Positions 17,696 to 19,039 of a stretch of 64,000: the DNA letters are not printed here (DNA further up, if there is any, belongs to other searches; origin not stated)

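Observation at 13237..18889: Convergent two-operon island that looks like a lipid-linked pentose (DPR/DPA-type) glycosylation system in a non-actinobacterial genome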

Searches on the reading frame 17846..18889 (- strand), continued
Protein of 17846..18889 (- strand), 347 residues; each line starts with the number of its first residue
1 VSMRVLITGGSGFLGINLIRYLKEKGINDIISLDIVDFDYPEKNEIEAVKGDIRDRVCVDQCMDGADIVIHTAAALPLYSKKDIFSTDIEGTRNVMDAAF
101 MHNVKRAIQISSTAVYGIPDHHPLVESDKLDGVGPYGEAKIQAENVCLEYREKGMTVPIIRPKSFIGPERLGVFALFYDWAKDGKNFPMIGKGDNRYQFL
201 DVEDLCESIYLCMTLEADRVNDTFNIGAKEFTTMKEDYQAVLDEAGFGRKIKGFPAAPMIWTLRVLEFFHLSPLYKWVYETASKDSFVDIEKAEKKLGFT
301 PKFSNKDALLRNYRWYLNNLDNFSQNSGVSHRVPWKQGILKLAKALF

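Call 61: find_homologous_proteins(query=window:17846-18889:-, max_evalue=1e-40)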
Query window:17846-18889:- (347 aa): 8000 proteins with E <= 1e-40 among 8000 candidates; the best 120 are listed.
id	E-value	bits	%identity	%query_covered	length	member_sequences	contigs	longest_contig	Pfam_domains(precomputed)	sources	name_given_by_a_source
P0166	8.2e-235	796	100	99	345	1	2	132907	PF04321.24,PF16363.12,PF02719.22,PF01073.26,PF07993.19,PF13460.13,PF01370.28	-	-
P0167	3.7e-185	633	78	100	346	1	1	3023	PF04321.24,PF16363.12,PF02719.22,PF05368.20,PF01073.26,PF07993.19,PF13460.13,PF01370.28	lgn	-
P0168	3.0e-181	620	77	100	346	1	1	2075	PF04321.24,PF16363.12,PF02719.22,PF01073.26,PF07993.19,PF13460.13,PF01370.28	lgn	-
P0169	1.4e-180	618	77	99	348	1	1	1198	PF04321.24,PF16363.12,PF02719.22,PF01073.26,PF07993.19,PF13460.13,PF01370.28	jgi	jgi:nucleoside-diphosphate-sugar epimerase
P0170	2.3e-180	617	76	99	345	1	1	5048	PF04321.24,PF16363.12,PF02719.22,PF01073.26,PF07993.19,PF13460.13,PF01370.28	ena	-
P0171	3.6e-180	617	77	99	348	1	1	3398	PF04321.24,PF16363.12,PF02719.22,PF05368.20,PF01073.26,PF07993.19,PF13460.13,PF01370.28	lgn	-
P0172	4.7e-180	616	76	100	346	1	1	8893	PF04321.24,PF16363.12,PF02719.22,PF01073.26,PF07993.19,PF13460.13,PF01370.28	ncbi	-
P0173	5.1e-180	616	75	100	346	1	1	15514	PF04321.24,PF16363.12,PF02719.22,PF05368.20,PF01073.26,PF07993.19,PF13460.13,PF01370.28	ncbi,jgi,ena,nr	ncbi:MAG TPA: NAD-dependent epimerase/dehydratase family protein [Spirillospora sp.]|nr:NAD-dependen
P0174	5.7e-180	616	76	100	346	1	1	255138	PF04321.24,PF16363.12,PF02719.22,PF01073.26,PF07993.19,PF13460.13,PF01370.28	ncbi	-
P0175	6.4e-180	616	76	100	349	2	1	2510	PF04321.24,PF16363.12,PF02719.22,PF01073.26,PF07993.19,PF13460.13,PF01370.28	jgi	jgi:nucleoside-diphosphate-sugar epimerase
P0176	9.4e-180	615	77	99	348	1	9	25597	PF04321.24,PF16363.12,PF02719.22,PF01073.26,PF07993.19,PF13460.13,PF01370.28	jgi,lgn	jgi:nucleoside-diphosphate-sugar epimerase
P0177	1.1e-179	615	75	100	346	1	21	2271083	PF04321.24,PF16363.12,PF02719.22,PF05368.20,PF01073.26,PF07993.19,PF13460.13,PF01370.28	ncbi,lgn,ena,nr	ncbi:MAG: epimerase [Anaerolineaceae bacterium]|nr:epimerase [Anaerolineaceae bacterium]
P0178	1.1e-179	615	77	99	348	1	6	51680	PF04321.24,PF16363.12,PF02719.22,PF01073.26,PF07993.19,PF13460.13,PF01370.28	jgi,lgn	jgi:nucleoside-diphosphate-sugar epimerase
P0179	1.2e-179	615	76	100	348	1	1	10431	PF04321.24,PF16363.12,PF02719.22,PF05368.20,PF01073.26,PF07993.19,PF13460.13,PF01370.28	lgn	-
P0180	1.3e-179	615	77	99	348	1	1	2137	PF04321.24,PF16363.12,PF02719.22,PF01073.26,PF07993.19,PF13460.13,PF01370.28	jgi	jgi:nucleoside-diphosphate-sugar epimerase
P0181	1.3e-179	615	77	100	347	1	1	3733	PF04321.24,PF16363.12,PF02719.22,PF05368.20,PF01073.26,PF07993.19,PF13460.13,PF01370.28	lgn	-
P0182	1.5e-179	615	75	100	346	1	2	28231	PF04321.24,PF16363.12,PF02719.22,PF05368.20,PF01073.26,PF07993.19,PF13460.13,PF01370.28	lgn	-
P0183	1.7e-179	614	76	99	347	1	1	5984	PF04321.24,PF16363.12,PF02719.22,PF01073.26,PF07993.19,PF13460.13,PF01370.28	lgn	-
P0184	2.1e-179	614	76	100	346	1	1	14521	PF04321.24,PF16363.12,PF02719.22,PF05368.20,PF01073.26,PF07993.19,PF13460.13,PF01370.28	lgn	-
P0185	2.9e-179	614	76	99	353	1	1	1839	PF04321.24,PF16363.12,PF02719.22,PF05368.20,PF01073.26,PF07993.19,PF13460.13,PF01370.28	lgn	-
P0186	4.3e-179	613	77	99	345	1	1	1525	PF04321.24,PF16363.12,PF02719.22,PF01073.26,PF07993.19,PF13460.13,PF01370.28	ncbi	-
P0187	4.7e-179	613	75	100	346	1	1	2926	PF04321.24,PF16363.12,PF02719.22,PF05368.20,PF01073.26,PF07993.19,PF13460.13,PF01370.28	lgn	-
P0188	1.0e-178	612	76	99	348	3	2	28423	PF04321.24,PF16363.12,PF02719.22,PF01073.26,PF07993.19,PF13460.13,PF01370.28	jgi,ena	jgi:nucleoside-diphosphate-sugar epimerase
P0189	1.1e-178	612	75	99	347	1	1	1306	PF04321.24,PF16363.12,PF02719.22,PF05368.20,PF01073.26,PF07993.19,PF13460.13,PF01370.28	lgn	-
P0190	1.5e-178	611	77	99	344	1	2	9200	PF04321.24,PF16363.12,PF02719.22,PF05368.20,PF01073.26,PF07993.19,PF13460.13,PF01370.28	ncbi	-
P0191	1.6e-178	611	76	100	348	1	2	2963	PF04321.24,PF16363.12,PF02719.22,PF01073.26,PF07993.19,PF13460.13,PF01370.28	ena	-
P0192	1.8e-178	611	77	99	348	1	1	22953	PF04321.24,PF16363.12,PF02719.22,PF05368.20,PF01073.26,PF07993.19,PF13460.13,PF01370.28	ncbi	-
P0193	1.8e-178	611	75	99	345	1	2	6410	PF04321.24,PF16363.12,PF02719.22,PF01073.26,PF07993.19,PF13460.13,PF01370.28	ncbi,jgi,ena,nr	ncbi:MAG TPA: NAD-dependent epimerase/dehydratase family protein [Candidatus Sulfotelmatobacter sp.]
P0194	2.0e-178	611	76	100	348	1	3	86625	PF04321.24,PF16363.12,PF02719.22,PF01073.26,PF07993.19,PF13460.13,PF01370.28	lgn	-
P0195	2.5e-178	611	74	100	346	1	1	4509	PF04321.24,PF16363.12,PF02719.22,PF05368.20,PF01073.26,PF07993.19,PF13460.13,PF01370.28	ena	-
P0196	2.6e-178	611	76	100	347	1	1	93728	PF04321.24,PF16363.12,PF02719.22,PF01073.26,PF07993.19,PF13460.13,PF01370.28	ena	-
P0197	4.5e-178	610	74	100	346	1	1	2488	PF04321.24,PF16363.12,PF02719.22,PF05368.20,PF01073.26,PF07993.19,PF13460.13,PF01370.28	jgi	jgi:nucleoside-diphosphate-sugar epimerase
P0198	5.4e-178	610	75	99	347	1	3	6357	PF04321.24,PF16363.12,PF02719.22,PF01073.26,PF07993.19,PF13460.13,PF01370.28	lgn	-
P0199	5.8e-178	609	74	100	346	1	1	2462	PF04321.24,PF16363.12,PF02719.22,PF05368.20,PF01073.26,PF07993.19,PF13460.13,PF01370.28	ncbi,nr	ncbi:MAG: NAD(P)-dependent oxidoreductase [Anaerolineae bacterium]|nr:NAD(P)-dependent oxidoreductas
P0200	6.2e-178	609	74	100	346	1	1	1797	PF04321.24,PF16363.12,PF02719.22,PF05368.20,PF01073.26,PF07993.19,PF13460.13,PF01370.28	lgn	-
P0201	6.3e-178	609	76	100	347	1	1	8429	PF04321.24,PF16363.12,PF02719.22,PF05368.20,PF01073.26,PF07993.19,PF13460.13,PF01370.28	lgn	-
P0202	7.6e-178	609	75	100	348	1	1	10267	PF04321.24,PF16363.12,PF02719.22,PF05368.20,PF01073.26,PF07993.19,PF13460.13,PF01370.28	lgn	-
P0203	8.1e-178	609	75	99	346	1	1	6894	PF04321.24,PF16363.12,PF02719.22,PF05368.20,PF01073.26,PF07993.19,PF13460.13,PF01370.28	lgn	-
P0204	8.2e-178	609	77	99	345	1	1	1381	PF08659.17,PF04321.24,PF16363.12,PF02719.22,PF05368.20,PF01073.26,PF07993.19,PF13460.13,PF01370.28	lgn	-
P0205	8.5e-178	609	76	100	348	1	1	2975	PF04321.24,PF16363.12,PF02719.22,PF01073.26,PF07993.19,PF13460.13,PF01370.28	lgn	-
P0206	8.6e-178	609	75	99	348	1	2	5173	PF04321.24,PF16363.12,PF02719.22,PF01073.26,PF07993.19,PF13460.13,PF01370.28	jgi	jgi:nucleoside-diphosphate-sugar epimerase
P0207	9.2e-178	609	76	99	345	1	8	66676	PF04321.24,PF16363.12,PF02719.22,PF01073.26,PF07993.19,PF13460.13,PF01370.28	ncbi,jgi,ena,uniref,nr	ncbi:epimerase [Candidatus Saganbacteria bacterium CG08_land_8_20_14_0_20_45_16]|uniref:Epimerase n=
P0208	1.2e-177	608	75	99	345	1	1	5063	PF04321.24,PF16363.12,PF02719.22,PF05368.20,PF01073.26,PF07993.19,PF13460.13,PF01370.28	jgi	jgi:nucleoside-diphosphate-sugar epimerase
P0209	1.3e-177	608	77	99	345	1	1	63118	PF04321.24,PF16363.12,PF02719.22,PF05368.20,PF01073.26,PF07993.19,PF13460.13,PF01370.28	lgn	-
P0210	1.4e-177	608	74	99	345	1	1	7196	PF08659.17,PF04321.24,PF16363.12,PF02719.22,PF05368.20,PF01073.26,PF07993.19,PF13460.13,PF01370.28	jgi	-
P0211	1.6e-177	608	75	99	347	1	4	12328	PF04321.24,PF16363.12,PF02719.22,PF05368.20,PF01073.26,PF07993.19,PF13460.13,PF01370.28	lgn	-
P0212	1.6e-177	608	75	100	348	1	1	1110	PF08659.17,PF04321.24,PF16363.12,PF02719.22,PF05368.20,PF01073.26,PF07993.19,PF13460.13,PF01370.28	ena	-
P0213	1.8e-177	608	75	100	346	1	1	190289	PF04321.24,PF16363.12,PF02719.22,PF01073.26,PF07993.19,PF13460.13,PF01370.28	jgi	jgi:nucleoside-diphosphate-sugar epimerase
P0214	1.8e-177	608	74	99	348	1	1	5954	PF04321.24,PF16363.12,PF02719.22,PF05368.20,PF01073.26,PF07993.19,PF13460.13,PF01370.28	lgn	-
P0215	1.9e-177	608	75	100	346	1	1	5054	PF04321.24,PF16363.12,PF02719.22,PF01073.26,PF07993.19,PF13460.13,PF01370.28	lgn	-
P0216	1.9e-177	608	75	100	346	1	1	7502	PF04321.24,PF16363.12,PF02719.22,PF01073.26,PF07993.19,PF13460.13,PF01370.28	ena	-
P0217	2.0e-177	608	75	100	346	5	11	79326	PF04321.24,PF16363.12,PF02719.22,PF05368.20,PF01073.26,PF07993.19,PF13460.13,PF01370.28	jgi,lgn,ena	-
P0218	2.0e-177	608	76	99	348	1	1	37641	PF04321.24,PF16363.12,PF02719.22,PF05368.20,PF01073.26,PF07993.19,PF13460.13,PF01370.28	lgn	-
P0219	2.1e-177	608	75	99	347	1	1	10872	PF04321.24,PF16363.12,PF02719.22,PF01073.26,PF07993.19,PF13460.13,PF01370.28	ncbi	ncbi:NAD-dependent epimerase/dehydratase family protein [Roseiflexus sp.]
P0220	2.1e-177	608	75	99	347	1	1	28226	PF04321.24,PF16363.12,PF02719.22,PF01073.26,PF07993.19,PF13460.13,PF01370.28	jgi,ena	jgi:nucleoside-diphosphate-sugar epimerase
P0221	2.1e-177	608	75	99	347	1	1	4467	PF04321.24,PF16363.12,PF02719.22,PF01073.26,PF07993.19,PF13460.13,PF01370.28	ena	-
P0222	2.1e-177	608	75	100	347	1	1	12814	PF04321.24,PF16363.12,PF02719.22,PF01073.26,PF07993.19,PF13460.13,PF01370.28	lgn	-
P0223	2.3e-177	607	75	100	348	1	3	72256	PF04321.24,PF16363.12,PF02719.22,PF05368.20,PF01073.26,PF07993.19,PF13460.13,PF01370.28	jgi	jgi:nucleoside-diphosphate-sugar epimerase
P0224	2.4e-177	607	75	99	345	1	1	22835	PF04321.24,PF16363.12,PF02719.22,PF01073.26,PF07993.19,PF13460.13,PF01370.28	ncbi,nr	ncbi:MAG TPA: NAD-dependent epimerase/dehydratase family protein [Roseiflexaceae bacterium]|nr:NAD-d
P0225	2.5e-177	607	75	100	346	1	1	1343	PF04321.24,PF16363.12,PF02719.22,PF01073.26,PF07993.19,PF13460.13,PF01370.28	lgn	-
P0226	2.7e-177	607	75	99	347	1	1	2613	PF04321.24,PF16363.12,PF02719.22,PF01073.26,PF07993.19,PF13460.13,PF01370.28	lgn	-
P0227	2.9e-177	607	75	99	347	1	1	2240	PF04321.24,PF16363.12,PF02719.22,PF01073.26,PF07993.19,PF13460.13,PF01370.28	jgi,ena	jgi:nucleoside-diphosphate-sugar epimerase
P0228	3.2e-177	607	75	99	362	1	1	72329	PF04321.24,PF16363.12,PF02719.22,PF01073.26,PF07993.19,PF13460.13,PF01370.28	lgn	-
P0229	3.3e-177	607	76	100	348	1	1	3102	PF04321.24,PF16363.12,PF02719.22,PF01073.26,PF07993.19,PF13460.13,PF01370.28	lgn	-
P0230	3.5e-177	607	75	99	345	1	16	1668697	PF08659.17,PF04321.24,PF16363.12,PF02719.22,PF01073.26,PF07993.19,PF13460.13,PF01370.28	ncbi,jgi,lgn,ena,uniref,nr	ncbi:epimerase [candidate division WOR-1 bacterium RIFOXYA12_FULL_52_29]|uniref:Epimerase n=1 Tax=ca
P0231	3.6e-177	607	76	99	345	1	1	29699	PF04321.24,PF16363.12,PF02719.22,PF01073.26,PF07993.19,PF13460.13,PF01370.28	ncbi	ncbi:NAD-dependent epimerase/dehydratase family protein [Candidatus Margulisiibacteriota bacterium]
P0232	3.7e-177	607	76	99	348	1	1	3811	PF04321.24,PF16363.12,PF02719.22,PF01073.26,PF07993.19,PF13460.13,PF01370.28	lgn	-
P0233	4.0e-177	607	75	99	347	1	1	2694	PF04321.24,PF16363.12,PF02719.22,PF01073.26,PF07993.19,PF13460.13,PF01370.28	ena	-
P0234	4.0e-177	607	75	99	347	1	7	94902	PF04321.24,PF16363.12,PF02719.22,PF01073.26,PF07993.19,PF13460.13,PF01370.28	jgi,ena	jgi:nucleoside-diphosphate-sugar epimerase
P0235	4.0e-177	607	75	99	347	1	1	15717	PF04321.24,PF16363.12,PF02719.22,PF01073.26,PF07993.19,PF13460.13,PF01370.28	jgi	jgi:nucleoside-diphosphate-sugar epimerase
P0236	4.6e-177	606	74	100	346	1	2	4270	PF04321.24,PF16363.12,PF02719.22,PF05368.20,PF01073.26,PF07993.19,PF13460.13,PF01370.28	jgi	jgi:nucleoside-diphosphate-sugar epimerase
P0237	4.7e-177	606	75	100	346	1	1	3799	PF04321.24,PF16363.12,PF02719.22,PF01073.26,PF07993.19,PF13460.13,PF01370.28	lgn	-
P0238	4.9e-177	606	75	100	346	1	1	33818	PF04321.24,PF16363.12,PF02719.22,PF01073.26,PF07993.19,PF13460.13,PF01370.28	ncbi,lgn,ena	-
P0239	5.0e-177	606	75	99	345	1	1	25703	PF04321.24,PF16363.12,PF02719.22,PF01073.26,PF07993.19,PF13460.13,PF01370.28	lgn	-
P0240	5.0e-177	606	76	100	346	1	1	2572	PF04321.24,PF16363.12,PF02719.22,PF01073.26,PF07993.19,PF13460.13,PF01370.28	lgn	-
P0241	5.4e-177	606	75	100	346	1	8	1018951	PF04321.24,PF16363.12,PF02719.22,PF05368.20,PF01073.26,PF07993.19,PF13460.13,PF01370.28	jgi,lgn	jgi:nucleoside-diphosphate-sugar epimerase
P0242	5.4e-177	606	75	99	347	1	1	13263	PF04321.24,PF16363.12,PF02719.22,PF01073.26,PF07993.19,PF13460.13,PF01370.28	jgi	jgi:nucleoside-diphosphate-sugar epimerase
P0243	5.4e-177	606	75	99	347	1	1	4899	PF04321.24,PF16363.12,PF02719.22,PF01073.26,PF07993.19,PF13460.13,PF01370.28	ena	-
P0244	5.4e-177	606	75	99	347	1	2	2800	PF04321.24,PF16363.12,PF02719.22,PF01073.26,PF07993.19,PF13460.13,PF01370.28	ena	-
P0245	5.5e-177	606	75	99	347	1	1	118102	PF04321.24,PF16363.12,PF02719.22,PF01073.26,PF07993.19,PF13460.13,PF01370.28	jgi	jgi:nucleoside-diphosphate-sugar epimerase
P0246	5.7e-177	606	74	99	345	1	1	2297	PF04321.24,PF16363.12,PF02719.22,PF05368.20,PF01073.26,PF07993.19,PF13460.13,PF01370.28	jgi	jgi:nucleoside-diphosphate-sugar epimerase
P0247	7.1e-177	606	76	99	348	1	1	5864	PF04321.24,PF16363.12,PF02719.22,PF01073.26,PF07993.19,PF13460.13,PF01370.28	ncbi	-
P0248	7.4e-177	606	76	99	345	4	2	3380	PF04321.24,PF16363.12,PF02719.22,PF01073.26,PF07993.19,PF13460.13,PF01370.28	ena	-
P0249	7.5e-177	606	75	99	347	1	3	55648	PF04321.24,PF16363.12,PF02719.22,PF01073.26,PF07993.19,PF13460.13,PF01370.28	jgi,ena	jgi:nucleoside-diphosphate-sugar epimerase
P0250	7.5e-177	606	75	99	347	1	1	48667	PF04321.24,PF16363.12,PF02719.22,PF01073.26,PF07993.19,PF13460.13,PF01370.28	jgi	jgi:nucleoside-diphosphate-sugar epimerase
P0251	7.5e-177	606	75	99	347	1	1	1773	PF04321.24,PF16363.12,PF02719.22,PF01073.26,PF07993.19,PF13460.13,PF01370.28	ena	-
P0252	7.5e-177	606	75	99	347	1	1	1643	PF04321.24,PF16363.12,PF02719.22,PF01073.26,PF07993.19,PF13460.13,PF01370.28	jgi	-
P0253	7.9e-177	606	75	99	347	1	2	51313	PF04321.24,PF16363.12,PF02719.22,PF01073.26,PF07993.19,PF13460.13,PF01370.28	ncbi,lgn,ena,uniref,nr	ncbi:MAG: epimerase [Roseiflexus castenholzii]|uniref:NAD-dependent epimerase/dehydratase family pro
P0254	8.0e-177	606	76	99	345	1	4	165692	PF04321.24,PF16363.12,PF02719.22,PF05368.20,PF01073.26,PF07993.19,PF13460.13,PF01370.28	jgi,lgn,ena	jgi:nucleoside-diphosphate-sugar epimerase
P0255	8.6e-177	606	76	99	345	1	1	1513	PF04321.24,PF16363.12,PF02719.22,PF05368.20,PF01073.26,PF07993.19,PF13460.13,PF01370.28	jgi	jgi:nucleoside-diphosphate-sugar epimerase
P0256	9.3e-177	605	75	99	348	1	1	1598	PF04321.24,PF16363.12,PF02719.22,PF05368.20,PF01073.26,PF07993.19,PF13460.13,PF01370.28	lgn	-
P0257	9.7e-177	605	75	99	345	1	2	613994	PF08659.17,PF04321.24,PF16363.12,PF02719.22,PF05368.20,PF01073.26,PF07993.19,PF13460.13,PF01370.28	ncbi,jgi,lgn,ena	ncbi:MAG: NAD-dependent epimerase/dehydratase family protein [Candidatus Margulisiibacteriota bacter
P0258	9.7e-177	605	75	99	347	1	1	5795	PF04321.24,PF16363.12,PF02719.22,PF01073.26,PF07993.19,PF13460.13,PF01370.28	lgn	-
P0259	1.0e-176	605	76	99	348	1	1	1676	PF04321.24,PF16363.12,PF02719.22,PF01073.26,PF07993.19,PF13460.13,PF01370.28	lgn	-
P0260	1.0e-176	605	75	99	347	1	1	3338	PF04321.24,PF16363.12,PF02719.22,PF01073.26,PF07993.19,PF13460.13,PF01370.28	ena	-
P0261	1.0e-176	605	75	99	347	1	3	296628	PF04321.24,PF16363.12,PF02719.22,PF01073.26,PF07993.19,PF13460.13,PF01370.28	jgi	jgi:nucleoside-diphosphate-sugar epimerase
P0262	1.0e-176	605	75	99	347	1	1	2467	PF04321.24,PF16363.12,PF02719.22,PF01073.26,PF07993.19,PF13460.13,PF01370.28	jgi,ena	jgi:nucleoside-diphosphate-sugar epimerase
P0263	1.2e-176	605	74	100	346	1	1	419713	PF04321.24,PF16363.12,PF02719.22,PF05368.20,PF01073.26,PF07993.19,PF13460.13,PF01370.28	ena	-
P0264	1.2e-176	605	75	99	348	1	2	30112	PF04321.24,PF16363.12,PF02719.22,PF01073.26,PF07993.19,PF13460.13,PF01370.28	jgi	jgi:nucleoside-diphosphate-sugar epimerase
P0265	1.2e-176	605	74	99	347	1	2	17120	PF04321.24,PF16363.12,PF02719.22,PF01073.26,PF07993.19,PF13460.13,PF01370.28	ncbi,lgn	-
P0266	1.2e-176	605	75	99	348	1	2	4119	PF04321.24,PF16363.12,PF02719.22,PF05368.20,PF01073.26,PF07993.19,PF13460.13,PF01370.28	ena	-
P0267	1.3e-176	605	74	100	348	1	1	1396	PF08659.17,PF04321.24,PF16363.12,PF02719.22,PF01073.26,PF07993.19,PF13460.13,PF01370.28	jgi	-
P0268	1.3e-176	605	77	99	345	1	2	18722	PF04321.24,PF16363.12,PF02719.22,PF05368.20,PF01073.26,PF07993.19,PF13460.13,PF01370.28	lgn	-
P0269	1.4e-176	605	75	99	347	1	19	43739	PF04321.24,PF16363.12,PF02719.22,PF01073.26,PF07993.19,PF13460.13,PF01370.28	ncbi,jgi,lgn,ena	jgi:nucleoside-diphosphate-sugar epimerase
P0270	1.4e-176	605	75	99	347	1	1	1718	PF04321.24,PF16363.12,PF02719.22,PF01073.26,PF07993.19,PF13460.13,PF01370.28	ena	-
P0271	1.4e-176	605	75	99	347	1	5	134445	PF04321.24,PF16363.12,PF02719.22,PF01073.26,PF07993.19,PF13460.13,PF01370.28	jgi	jgi:nucleoside-diphosphate-sugar epimerase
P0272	1.4e-176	605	75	99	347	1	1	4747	PF04321.24,PF16363.12,PF02719.22,PF01073.26,PF07993.19,PF13460.13,PF01370.28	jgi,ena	-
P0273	1.5e-176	605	76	99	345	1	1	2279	PF04321.24,PF16363.12,PF02719.22,PF01073.26,PF07993.19,PF13460.13,PF01370.28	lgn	-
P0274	1.6e-176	605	75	99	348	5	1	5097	PF04321.24,PF16363.12,PF02719.22,PF05368.20,PF01073.26,PF07993.19,PF13460.13,PF01370.28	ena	-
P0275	1.7e-176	605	75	99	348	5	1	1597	PF04321.24,PF16363.12,PF02719.22,PF05368.20,PF01073.26,PF07993.19,PF13460.13,PF01370.28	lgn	-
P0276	1.9e-176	604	75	99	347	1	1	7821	PF04321.24,PF16363.12,PF02719.22,PF05368.20,PF01073.26,PF07993.19,PF13460.13,PF01370.28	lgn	-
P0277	1.9e-176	604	74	99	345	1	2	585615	PF04321.24,PF16363.12,PF02719.22,PF05368.20,PF01073.26,PF07993.19,PF13460.13,PF01370.28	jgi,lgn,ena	-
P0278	2.0e-176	604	75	99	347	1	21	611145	PF04321.24,PF16363.12,PF02719.22,PF01073.26,PF07993.19,PF13460.13,PF01370.28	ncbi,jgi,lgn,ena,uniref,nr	ncbi:NAD-dependent epimerase/dehydratase family protein [Roseiflexus sp.]|jgi:nucleoside-diphosphate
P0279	2.0e-176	604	75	99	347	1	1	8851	PF04321.24,PF16363.12,PF02719.22,PF01073.26,PF07993.19,PF13460.13,PF01370.28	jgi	jgi:nucleoside-diphosphate-sugar epimerase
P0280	2.0e-176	604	75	99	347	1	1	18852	PF04321.24,PF16363.12,PF02719.22,PF01073.26,PF07993.19,PF13460.13,PF01370.28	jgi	jgi:nucleoside-diphosphate-sugar epimerase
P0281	2.3e-176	604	74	99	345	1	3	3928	PF04321.24,PF16363.12,PF02719.22,PF05368.20,PF01073.26,PF07993.19,PF13460.13,PF01370.28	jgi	jgi:nucleoside-diphosphate-sugar epimerase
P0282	2.4e-176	604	74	100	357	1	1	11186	PF04321.24,PF16363.12,PF02719.22,PF05368.20,PF01073.26,PF07993.19,PF13460.13,PF01370.28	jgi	-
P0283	2.4e-176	604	75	100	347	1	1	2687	PF04321.24,PF16363.12,PF02719.22,PF05368.20,PF01073.26,PF07993.19,PF13460.13,PF01370.28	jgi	jgi:nucleoside-diphosphate-sugar epimerase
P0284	2.4e-176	604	75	99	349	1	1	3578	PF04321.24,PF16363.12,PF02719.22,PF01073.26,PF07993.19,PF13460.13,PF01370.28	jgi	jgi:nucleoside-diphosphate-sugar epimerase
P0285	2.5e-176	604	74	99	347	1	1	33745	PF04321.24,PF16363.12,PF02719.22,PF01073.26,PF07993.19,PF13460.13,PF01370.28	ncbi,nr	ncbi:MAG: NAD-dependent epimerase/dehydratase family protein [Roseiflexus sp.]|nr:NAD-dependent epim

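Call 62: find_encoding_contigs(protein=P0278, flank=8000, max_places=1)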
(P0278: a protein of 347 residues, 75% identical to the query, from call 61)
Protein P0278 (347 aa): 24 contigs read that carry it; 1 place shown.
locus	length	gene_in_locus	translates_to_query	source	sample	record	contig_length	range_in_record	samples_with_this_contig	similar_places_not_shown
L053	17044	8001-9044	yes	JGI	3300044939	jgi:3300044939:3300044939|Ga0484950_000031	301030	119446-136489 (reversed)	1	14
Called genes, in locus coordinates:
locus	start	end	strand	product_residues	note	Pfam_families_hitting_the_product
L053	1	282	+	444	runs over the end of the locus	PF06808:DctM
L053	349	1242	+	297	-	PF03602:Cons_hypoth95 (faint), PF01555:N6_N4_Mtase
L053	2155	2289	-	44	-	-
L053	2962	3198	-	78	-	-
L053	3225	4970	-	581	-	-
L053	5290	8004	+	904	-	PF00133:tRNA-synt_1, PF09334:tRNA-synt_1g (weak), PF13603:tRNA-synt_1_2 (weak), PF00133:tRNA-synt_1, PF09334:tRNA-synt_1g (weak), PF08264:Anticodon_1, PF10458:Val_tRNA-synt_C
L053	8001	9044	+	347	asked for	PF01073:3Beta_HSD, PF01370:Epimerase, PF02719:Polysacc_synt_2, PF04321:RmlD_sub_bind, PF13460:NAD_binding_10, PF16363:GDP_Man_Dehyd, PF07993:NAD_binding_4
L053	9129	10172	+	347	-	PF03816:LytR_cpsA_psr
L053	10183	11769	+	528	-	PF03023:MurJ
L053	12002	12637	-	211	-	-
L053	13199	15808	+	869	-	PF00690:Cation_ATPase_N, PF00122:E1-E2_ATPase, PF00702:Hydrolase, PF13246:Cation_ATPase, PF08282:Hydrolase_3 (faint), PF00689:Cation_ATPase_C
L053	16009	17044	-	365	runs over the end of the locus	PF01740:STAS, PF13466:STAS_2 (weak)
